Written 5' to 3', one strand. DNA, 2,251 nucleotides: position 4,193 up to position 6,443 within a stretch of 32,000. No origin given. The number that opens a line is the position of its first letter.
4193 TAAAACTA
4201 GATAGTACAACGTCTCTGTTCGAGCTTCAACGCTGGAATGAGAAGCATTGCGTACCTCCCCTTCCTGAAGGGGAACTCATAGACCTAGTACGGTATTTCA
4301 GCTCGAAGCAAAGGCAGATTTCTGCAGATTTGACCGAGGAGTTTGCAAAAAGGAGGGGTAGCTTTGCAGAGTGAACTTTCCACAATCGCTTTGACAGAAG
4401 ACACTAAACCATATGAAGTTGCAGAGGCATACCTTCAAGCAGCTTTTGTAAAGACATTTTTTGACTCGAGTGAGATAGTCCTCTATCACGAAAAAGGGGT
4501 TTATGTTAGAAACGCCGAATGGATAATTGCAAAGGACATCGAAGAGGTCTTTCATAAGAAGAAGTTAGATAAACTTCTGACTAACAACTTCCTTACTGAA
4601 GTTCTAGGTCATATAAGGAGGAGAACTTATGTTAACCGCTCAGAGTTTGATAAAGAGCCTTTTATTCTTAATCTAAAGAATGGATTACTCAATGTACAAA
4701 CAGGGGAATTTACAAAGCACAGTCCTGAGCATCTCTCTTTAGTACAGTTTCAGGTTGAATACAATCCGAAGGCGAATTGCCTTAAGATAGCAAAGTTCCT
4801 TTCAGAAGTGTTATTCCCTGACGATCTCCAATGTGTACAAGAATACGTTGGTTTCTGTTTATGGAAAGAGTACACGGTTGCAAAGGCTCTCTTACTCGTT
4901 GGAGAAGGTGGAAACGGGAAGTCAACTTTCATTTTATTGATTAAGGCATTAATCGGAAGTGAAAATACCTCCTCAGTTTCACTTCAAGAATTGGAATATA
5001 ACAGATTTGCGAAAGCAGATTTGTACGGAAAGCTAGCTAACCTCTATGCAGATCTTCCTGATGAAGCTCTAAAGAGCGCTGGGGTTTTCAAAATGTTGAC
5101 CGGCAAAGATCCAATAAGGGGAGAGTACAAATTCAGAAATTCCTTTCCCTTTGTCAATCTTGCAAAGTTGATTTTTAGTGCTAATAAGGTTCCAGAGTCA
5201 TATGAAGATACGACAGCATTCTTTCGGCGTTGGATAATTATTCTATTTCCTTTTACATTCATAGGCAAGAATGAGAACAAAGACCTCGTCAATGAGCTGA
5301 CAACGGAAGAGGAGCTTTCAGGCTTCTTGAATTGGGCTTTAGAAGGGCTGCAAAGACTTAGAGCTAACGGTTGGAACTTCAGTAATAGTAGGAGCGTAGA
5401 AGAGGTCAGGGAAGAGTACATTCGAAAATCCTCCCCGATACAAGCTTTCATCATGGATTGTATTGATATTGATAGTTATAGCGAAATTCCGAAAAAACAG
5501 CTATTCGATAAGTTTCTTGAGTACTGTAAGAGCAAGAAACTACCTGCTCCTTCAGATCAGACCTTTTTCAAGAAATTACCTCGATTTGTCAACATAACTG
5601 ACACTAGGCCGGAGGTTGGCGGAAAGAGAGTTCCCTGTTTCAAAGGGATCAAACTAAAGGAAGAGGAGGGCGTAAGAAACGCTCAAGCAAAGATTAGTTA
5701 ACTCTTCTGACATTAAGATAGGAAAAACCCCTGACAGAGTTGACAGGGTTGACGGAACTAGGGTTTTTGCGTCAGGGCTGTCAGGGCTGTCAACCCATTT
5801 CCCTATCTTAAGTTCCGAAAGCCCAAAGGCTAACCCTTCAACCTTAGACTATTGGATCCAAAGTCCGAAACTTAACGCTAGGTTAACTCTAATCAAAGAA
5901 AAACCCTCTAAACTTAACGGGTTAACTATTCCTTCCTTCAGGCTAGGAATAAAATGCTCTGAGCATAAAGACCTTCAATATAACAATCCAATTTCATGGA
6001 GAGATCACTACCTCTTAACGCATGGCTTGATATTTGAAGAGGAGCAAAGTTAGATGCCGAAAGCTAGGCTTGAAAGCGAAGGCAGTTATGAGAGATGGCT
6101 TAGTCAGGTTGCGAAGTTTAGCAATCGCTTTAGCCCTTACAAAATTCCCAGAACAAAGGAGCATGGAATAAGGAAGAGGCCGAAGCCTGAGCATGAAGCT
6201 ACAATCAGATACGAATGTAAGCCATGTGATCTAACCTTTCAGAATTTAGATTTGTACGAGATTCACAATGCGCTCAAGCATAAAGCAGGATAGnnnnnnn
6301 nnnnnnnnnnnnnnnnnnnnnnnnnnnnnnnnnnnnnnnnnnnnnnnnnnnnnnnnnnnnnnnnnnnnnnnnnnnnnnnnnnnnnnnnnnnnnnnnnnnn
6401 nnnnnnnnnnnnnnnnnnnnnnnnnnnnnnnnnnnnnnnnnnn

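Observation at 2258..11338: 9.1 kb integrated replicon in tRNA-Ala(GGC) with no recognisable capsid or conjugation genes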

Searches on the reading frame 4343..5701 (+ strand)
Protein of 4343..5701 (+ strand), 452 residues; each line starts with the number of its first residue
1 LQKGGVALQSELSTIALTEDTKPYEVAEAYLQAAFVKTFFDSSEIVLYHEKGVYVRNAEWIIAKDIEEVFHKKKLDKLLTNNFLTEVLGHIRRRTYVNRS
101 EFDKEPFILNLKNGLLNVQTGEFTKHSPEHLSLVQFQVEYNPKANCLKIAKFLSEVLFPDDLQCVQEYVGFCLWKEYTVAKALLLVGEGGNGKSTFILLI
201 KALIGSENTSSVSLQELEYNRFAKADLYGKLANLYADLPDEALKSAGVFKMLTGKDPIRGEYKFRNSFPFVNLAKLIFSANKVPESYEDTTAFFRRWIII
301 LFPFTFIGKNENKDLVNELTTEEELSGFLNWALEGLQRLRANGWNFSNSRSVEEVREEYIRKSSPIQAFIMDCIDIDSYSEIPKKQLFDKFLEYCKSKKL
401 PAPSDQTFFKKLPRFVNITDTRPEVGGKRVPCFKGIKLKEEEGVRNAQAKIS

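Call 8: search_protein_families(library=pfam, max_evalue=0.1, proteins=[window:4343-5701:+])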
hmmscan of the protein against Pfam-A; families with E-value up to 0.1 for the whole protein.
window:4343-5701:+ (452 aa): 5 families
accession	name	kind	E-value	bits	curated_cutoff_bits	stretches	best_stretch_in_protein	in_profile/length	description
PF19263.5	DUF5906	-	4e-21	76.2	27.6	1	185-296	1-114/114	Family of unknown function (DUF5906)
PF08706.16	D5_N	-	1.2e-13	52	22.4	1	72-157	59-144/145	D5 N terminal like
PF03288.22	Pox_D5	-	0.00057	20.7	21.4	1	363-417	3-58/86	Poxvirus D5 protein-like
PF02257.21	RFX_DNA_binding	-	0.0017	19.4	27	1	368-439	6-78/79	RFX DNA-binding domain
PF25201.1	nSTAND6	-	0.055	13.9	27.7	0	181-247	19-83/148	Novel STAND NTPase 6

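Call 40: search_protein_families(library=ncbifam, max_evalue=0.1, proteins=[window:4343-5701:+])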
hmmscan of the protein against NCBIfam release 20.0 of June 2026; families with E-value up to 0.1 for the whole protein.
window:4343-5701:+ (452 aa): 5 families
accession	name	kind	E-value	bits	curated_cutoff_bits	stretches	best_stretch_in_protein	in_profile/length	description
TIGR01613.1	primase_Cterm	subfamily_domain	4.2e-61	206.5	108.7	1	109-408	3-304/304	phage/plasmid primase, P4 family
NF011296.0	PRK14709.1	subfamily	1.1e-29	103.4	613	1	57-441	78-462/469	hypothetical protein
NF005477.0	PRK07078.1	subfamily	1.2e-22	80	1014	1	88-443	399-750/759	hypothetical protein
NF045998.1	cleave_ABC_plasm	equivalog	0.0038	15.5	500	1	176-277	489-585/673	Mbov_0121 family peptidase domain-containing ABC transporter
NF003227.0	PRK04195.1-2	equivalog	0.084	11.6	502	0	153-199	15-62/487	replication factor C large subunit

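Call 80: search_dna_similar(query=window:4343-5701:+, collection=phages, mode=protein, max_rows=12)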
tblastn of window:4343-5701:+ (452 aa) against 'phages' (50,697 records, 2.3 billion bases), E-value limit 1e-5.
Records with a match: 1559; places in all: 1562; records where one place covers at least 80% of the query: 198.
Best place of each record, by identity: <60% 1559.
By first word of the organism name: Streptococcus 490; Mycobacterium 212; Microbacterium 171; Enterococcus 131; Vibrio 95; Arthrobacter 75; Gordonia 55; Streptomyces 50; Bacteriophage 30; Listeria 20; and 72 more.
By host as written in the record: Mycobacterium smegmatis mc2 155 157; - 118; Streptococcus thermophilus 98; Microbacterium foliorum NRRL B-24224 90; Microbacterium foliorum NRRL B-24224 SEA 57; Arthrobacter globiformis B-2979 46; Vibrio lentus 44; Gordonia terrae 3612 43; and 483 more.
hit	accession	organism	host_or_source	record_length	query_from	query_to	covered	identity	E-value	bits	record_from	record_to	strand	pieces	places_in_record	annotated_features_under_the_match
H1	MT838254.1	Bacteriophage sp.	human fecal samples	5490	23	440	92%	31.1%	4e-51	191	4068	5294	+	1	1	record has no annotation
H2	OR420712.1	Oceanotoga phage vB_OteS-UFV02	Oceanotoga teriensis UFV_LIMV02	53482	35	436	89%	31.2%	3e-56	206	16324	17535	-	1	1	DNA primase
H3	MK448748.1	Streptococcus phage Javan389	Streptococcus parauberis KCTC_11980BP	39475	20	441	93%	29.5%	9e-42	164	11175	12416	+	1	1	DNA primase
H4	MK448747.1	Streptococcus phage Javan385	Streptococcus parauberis KCTC_11537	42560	20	441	93%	29.5%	9e-42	164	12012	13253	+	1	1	DNA primase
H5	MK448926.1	Streptococcus phage Javan392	Streptococcus parauberis KRS-02083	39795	20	441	93%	29.0%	6e-39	156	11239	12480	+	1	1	DNA primase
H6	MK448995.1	Streptococcus phage Javan626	Streptococcus uberis C5072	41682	36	441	90%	30.1%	2e-42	166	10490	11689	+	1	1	DNA primase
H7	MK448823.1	Streptococcus phage Javan633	Streptococcus uberis C9359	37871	36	441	90%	29.4%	3e-42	166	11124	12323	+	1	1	DNA primase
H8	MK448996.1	Streptococcus phage Javan628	Streptococcus uberis C5388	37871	36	441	90%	29.4%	3e-42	166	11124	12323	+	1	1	DNA primase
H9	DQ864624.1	Streptococcus phage P9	-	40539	6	441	96%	27.0%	1e-39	158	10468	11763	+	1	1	primase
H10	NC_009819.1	Streptococcus phage P9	Streptococcus equi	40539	6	441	96%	27.0%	1e-39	158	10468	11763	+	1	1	DNA primase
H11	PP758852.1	Streptococcus phage phiGBSVK-D_GBSInt2.2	Streptococcus agalactiae JN_AR_GBS124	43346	6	441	96%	26.8%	1e-37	152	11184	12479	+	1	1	DNA primase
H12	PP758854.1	Streptococcus phage phiGBSVK-D_GBSInt4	Streptococcus agalactiae JN_AR_GBS2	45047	6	441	96%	26.8%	1e-37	152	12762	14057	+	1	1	DNA primase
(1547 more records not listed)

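Call 81: search_dna_similar(query=window:4343-5701:+, collection=plasmids, mode=protein, max_rows=12)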
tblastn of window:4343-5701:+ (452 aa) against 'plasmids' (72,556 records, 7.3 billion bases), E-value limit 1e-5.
Records with a match: 405; places in all: 455; records where one place covers at least 80% of the query: 48.
Best place of each record, by identity: <60% 405.
By first word of the organism name: Streptomyces 214; Ralstonia 49; Bacillus 17; Nostoc 10; Clostridium 7; Kitasatospora 6; Streptococcus 6; Klebsiella 5; Methylobacterium 5; Sulfolobus 4; and 58 more.
By predicted mobility (MOB-suite, as given by PLSDB): non-mobilizable 289; mobilizable 109; conjugative 7.
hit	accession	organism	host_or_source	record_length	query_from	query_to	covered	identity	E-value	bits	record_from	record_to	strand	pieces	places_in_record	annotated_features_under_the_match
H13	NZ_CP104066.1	Alicyclobacillus dauci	cell culture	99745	23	431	90%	36.1%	2e-70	249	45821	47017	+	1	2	DNA primase family protein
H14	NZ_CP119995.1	Halomarina sp. PSR21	cell culture,saline soil from Tarim ...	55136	50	441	87%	32.8%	2e-57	211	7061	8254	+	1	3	phage/plasmid primase, P4 family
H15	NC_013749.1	Haloterrigena turkmenica DSM 5511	-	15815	38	427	86%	29.8%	2e-43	171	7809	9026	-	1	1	DNA primase family protein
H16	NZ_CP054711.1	Halarchaeum sp. CBA1220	solar salt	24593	75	439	81%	31.8%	1e-43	171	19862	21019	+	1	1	phage/plasmid primase, P4 family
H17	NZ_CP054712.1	Halarchaeum sp. CBA1220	solar salt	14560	75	439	81%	31.8%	2e-43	170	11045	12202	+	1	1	phage/plasmid primase, P4 family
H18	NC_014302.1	Halalkalicoccus jeotgali B3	-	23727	20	422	89%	26.8%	4e-30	131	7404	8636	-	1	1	phage/plasmid primase, P4 family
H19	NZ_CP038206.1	Paracoccus pantotrophus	single cell,soil associated with ...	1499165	48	443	88%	26.4%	3e-23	110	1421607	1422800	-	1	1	none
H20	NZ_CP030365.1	Salinibacter ruber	-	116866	73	438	81%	28.4%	3e-24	113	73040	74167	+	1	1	hypothetical protein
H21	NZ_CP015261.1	Bacillus wiedmannii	Caenorhabditis elegans,whole organism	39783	10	438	95%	24.0%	2e-20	102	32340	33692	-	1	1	phage/plasmid primase, P4 family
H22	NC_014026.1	Salinibacter ruber M8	-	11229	127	440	69%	31.8%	6e-35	145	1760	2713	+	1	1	phage/plasmid primase, P4 family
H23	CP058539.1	Deinococcus sp. D7000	seawater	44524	7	346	75%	28.9%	5e-31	134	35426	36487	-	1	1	primase C-terminal domain-containing protein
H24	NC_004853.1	Sulfolobus islandicus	-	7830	160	439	62%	33.8%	2e-37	152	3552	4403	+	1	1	phage/plasmid primase, P4 family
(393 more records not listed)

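Call 94: search_protein_families(library=padloc, max_evalue=0.01, proteins=[window:4343-5701:+])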
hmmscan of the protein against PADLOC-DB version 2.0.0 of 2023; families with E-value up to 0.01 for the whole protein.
window:4343-5701:+ (452 aa): 0 families

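Call 113: get_annotated_region(hit=H24, flank=4000)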
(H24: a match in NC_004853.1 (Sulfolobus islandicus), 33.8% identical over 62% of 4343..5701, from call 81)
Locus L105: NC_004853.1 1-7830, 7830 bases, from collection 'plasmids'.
description: Sulfolobus islandicus plasmid pHEN7, complete sequence
organism: Sulfolobus islandicus (NCBI taxid 43080)
taxonomy: Archaea; Thermoproteota; Thermoprotei; Sulfolobales; Sulfolobaceae; Sulfolobus; Sulfolobus islandicus
host: -; source: -; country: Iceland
typing (MOB-suite, as given by PLSDB): non-mobilizable
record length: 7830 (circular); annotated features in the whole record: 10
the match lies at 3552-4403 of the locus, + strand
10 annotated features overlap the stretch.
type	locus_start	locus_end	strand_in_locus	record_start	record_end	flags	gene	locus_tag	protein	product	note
CDS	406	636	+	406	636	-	-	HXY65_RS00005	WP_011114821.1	PlrA protein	-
CDS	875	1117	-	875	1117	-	-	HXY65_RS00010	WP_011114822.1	hypothetical protein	-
CDS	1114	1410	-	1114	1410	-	-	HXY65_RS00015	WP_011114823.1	hypothetical protein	-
CDS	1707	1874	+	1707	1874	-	-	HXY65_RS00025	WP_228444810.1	CopG family transcriptional regulator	-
CDS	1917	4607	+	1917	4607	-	-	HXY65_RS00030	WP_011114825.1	phage/plasmid primase, P4 family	GO:0006260 - DNA replication [Evidence IEA]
CDS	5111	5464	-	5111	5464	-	-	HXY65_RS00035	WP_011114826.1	hypothetical protein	-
CDS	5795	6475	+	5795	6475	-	-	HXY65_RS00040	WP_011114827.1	hypothetical protein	-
CDS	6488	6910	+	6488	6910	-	-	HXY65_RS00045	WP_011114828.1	hypothetical protein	-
CDS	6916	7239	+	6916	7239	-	-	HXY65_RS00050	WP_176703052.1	hypothetical protein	-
CDS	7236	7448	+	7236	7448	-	-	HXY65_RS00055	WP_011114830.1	hypothetical protein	-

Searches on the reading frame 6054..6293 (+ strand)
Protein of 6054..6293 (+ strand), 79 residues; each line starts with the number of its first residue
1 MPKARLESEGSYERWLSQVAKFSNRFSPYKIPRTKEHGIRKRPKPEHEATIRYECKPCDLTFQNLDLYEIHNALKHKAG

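Call 8: search_protein_families(library=pfam, max_evalue=0.1, proteins=[window:6054-6293:+])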
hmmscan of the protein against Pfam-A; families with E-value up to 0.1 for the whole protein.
window:6054-6293:+ (79 aa): 0 families

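Call 18: search_protein_families(library=phrogs, max_evalue=0.01, proteins=[window:6054-6293:+])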
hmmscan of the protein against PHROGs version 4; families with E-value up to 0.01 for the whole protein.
window:6054-6293:+ (79 aa): 0 families

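Call 94: search_protein_families(library=padloc, max_evalue=0.01, proteins=[window:6054-6293:+])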
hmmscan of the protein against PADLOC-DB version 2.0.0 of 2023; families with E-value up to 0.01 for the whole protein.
window:6054-6293:+ (79 aa): 0 families
